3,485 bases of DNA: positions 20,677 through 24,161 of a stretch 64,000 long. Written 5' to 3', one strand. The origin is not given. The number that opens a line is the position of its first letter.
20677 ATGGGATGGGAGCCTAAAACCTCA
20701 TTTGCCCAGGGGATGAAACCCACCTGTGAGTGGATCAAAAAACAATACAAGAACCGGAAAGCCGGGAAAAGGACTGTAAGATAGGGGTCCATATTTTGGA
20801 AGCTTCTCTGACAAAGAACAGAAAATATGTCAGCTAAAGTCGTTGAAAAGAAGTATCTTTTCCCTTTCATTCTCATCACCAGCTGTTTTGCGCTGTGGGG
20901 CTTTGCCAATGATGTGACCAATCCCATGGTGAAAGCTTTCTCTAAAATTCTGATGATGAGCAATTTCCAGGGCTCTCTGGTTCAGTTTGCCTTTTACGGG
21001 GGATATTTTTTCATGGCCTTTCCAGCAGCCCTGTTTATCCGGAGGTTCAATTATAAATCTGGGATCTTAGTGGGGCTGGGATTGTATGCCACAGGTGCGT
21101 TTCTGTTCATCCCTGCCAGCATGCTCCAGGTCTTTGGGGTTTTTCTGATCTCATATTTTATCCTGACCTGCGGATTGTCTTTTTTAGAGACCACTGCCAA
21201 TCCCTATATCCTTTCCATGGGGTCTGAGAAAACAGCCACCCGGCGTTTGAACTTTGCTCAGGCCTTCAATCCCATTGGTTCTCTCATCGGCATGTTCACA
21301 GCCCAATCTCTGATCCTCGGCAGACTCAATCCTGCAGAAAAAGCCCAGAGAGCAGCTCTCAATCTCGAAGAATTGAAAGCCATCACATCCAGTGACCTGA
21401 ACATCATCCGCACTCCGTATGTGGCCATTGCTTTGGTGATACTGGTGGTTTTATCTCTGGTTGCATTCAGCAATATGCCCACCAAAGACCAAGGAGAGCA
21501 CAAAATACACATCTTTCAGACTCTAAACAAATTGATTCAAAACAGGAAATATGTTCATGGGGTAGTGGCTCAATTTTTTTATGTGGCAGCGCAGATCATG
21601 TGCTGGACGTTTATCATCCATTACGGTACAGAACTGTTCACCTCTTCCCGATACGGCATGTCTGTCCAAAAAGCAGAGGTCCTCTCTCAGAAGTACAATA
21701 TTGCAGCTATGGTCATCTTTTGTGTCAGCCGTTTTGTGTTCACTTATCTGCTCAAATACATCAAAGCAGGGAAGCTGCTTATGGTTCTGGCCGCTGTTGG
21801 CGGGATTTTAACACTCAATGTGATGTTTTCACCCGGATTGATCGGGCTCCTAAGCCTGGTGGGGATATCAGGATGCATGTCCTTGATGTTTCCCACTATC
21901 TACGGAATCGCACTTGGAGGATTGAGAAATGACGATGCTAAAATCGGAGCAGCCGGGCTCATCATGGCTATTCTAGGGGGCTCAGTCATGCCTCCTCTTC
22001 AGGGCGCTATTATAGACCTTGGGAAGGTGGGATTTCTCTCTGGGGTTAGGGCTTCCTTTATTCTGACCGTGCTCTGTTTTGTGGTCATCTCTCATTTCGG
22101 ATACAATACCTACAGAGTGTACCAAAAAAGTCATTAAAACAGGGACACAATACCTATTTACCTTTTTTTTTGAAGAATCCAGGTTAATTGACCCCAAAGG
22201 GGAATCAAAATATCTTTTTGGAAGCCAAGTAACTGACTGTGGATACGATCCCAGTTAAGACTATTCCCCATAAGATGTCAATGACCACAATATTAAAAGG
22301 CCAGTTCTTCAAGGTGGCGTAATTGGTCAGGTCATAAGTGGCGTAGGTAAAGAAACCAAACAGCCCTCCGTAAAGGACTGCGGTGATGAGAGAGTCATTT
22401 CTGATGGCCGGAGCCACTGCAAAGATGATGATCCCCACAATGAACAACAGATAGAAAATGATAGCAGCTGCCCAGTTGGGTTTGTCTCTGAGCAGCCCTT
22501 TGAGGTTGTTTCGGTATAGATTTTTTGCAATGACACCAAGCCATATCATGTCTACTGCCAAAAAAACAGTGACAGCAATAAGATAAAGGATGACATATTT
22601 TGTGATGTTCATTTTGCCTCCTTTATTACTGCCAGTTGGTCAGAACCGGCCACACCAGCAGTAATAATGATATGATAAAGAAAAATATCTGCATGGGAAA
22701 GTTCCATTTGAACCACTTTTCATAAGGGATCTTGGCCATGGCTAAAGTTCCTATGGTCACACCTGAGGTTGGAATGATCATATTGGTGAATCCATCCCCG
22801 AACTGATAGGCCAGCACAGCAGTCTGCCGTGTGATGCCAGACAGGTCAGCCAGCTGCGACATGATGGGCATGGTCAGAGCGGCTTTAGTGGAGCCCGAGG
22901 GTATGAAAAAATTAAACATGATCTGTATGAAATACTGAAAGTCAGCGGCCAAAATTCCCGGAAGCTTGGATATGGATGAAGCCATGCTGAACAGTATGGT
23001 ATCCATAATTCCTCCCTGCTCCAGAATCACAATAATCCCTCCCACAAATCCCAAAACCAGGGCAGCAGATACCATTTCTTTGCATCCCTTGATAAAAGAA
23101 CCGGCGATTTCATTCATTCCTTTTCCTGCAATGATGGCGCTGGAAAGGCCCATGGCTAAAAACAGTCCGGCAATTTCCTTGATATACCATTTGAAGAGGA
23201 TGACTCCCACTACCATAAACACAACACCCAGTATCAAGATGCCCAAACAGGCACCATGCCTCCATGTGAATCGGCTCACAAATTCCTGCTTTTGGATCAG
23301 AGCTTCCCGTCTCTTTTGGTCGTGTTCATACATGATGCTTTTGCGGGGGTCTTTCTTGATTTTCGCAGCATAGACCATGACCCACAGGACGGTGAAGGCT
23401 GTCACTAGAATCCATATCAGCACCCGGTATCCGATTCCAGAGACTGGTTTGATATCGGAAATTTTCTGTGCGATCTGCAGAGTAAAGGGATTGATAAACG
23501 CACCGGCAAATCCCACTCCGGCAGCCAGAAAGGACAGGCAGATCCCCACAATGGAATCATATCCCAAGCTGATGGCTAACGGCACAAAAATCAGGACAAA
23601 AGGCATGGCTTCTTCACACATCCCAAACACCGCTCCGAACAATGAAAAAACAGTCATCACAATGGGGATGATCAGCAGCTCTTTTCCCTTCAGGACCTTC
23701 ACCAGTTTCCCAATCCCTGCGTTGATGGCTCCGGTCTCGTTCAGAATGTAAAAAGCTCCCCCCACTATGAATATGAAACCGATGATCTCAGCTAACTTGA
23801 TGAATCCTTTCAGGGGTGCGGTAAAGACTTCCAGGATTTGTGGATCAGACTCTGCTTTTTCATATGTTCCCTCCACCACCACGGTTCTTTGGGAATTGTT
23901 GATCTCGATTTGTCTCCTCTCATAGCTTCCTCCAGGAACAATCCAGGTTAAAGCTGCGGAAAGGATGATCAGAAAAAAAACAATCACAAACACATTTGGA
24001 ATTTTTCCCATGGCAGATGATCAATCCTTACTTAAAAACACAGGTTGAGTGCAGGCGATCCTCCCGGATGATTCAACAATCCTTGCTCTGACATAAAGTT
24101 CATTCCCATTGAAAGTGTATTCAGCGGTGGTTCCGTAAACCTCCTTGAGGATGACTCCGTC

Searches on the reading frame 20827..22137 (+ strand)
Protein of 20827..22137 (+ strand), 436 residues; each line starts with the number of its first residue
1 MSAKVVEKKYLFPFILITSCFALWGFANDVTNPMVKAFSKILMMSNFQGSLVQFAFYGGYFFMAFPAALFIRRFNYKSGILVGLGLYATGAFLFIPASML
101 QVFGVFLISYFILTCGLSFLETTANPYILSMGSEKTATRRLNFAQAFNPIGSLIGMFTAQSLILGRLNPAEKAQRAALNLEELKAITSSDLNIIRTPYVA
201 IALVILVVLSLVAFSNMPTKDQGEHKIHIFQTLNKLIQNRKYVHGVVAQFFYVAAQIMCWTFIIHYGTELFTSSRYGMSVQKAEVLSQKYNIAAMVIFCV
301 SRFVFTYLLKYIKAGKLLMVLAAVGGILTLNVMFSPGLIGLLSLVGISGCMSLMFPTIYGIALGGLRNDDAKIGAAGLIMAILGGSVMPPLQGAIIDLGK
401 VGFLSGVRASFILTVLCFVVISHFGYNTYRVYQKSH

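Call 10: search_protein_families(library=pfam, proteins=[window:20827-22137:+], max_evalue=0.00001)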
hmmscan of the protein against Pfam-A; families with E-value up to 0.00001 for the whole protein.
window:20827-22137:+ (436 aa): 1 family
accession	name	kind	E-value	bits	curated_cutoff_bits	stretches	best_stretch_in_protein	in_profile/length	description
PF07690.21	MFS_1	-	2.1e-18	66.8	33.4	1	20-362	4-319/347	Major Facilitator Superfamily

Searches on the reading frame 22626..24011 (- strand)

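Call 10: search_protein_families(library=pfam, proteins=[window:22626-24011:-], max_evalue=0.00001)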
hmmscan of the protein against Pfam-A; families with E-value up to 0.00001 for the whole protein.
window:22626-24011:- (461 aa): 1 family
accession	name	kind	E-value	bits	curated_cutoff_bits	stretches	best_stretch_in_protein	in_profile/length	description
PF03606.21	DcuC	-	1.2e-108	364.1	23.1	1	5-453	2-457/461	C4-dicarboxylate anaerobic carrier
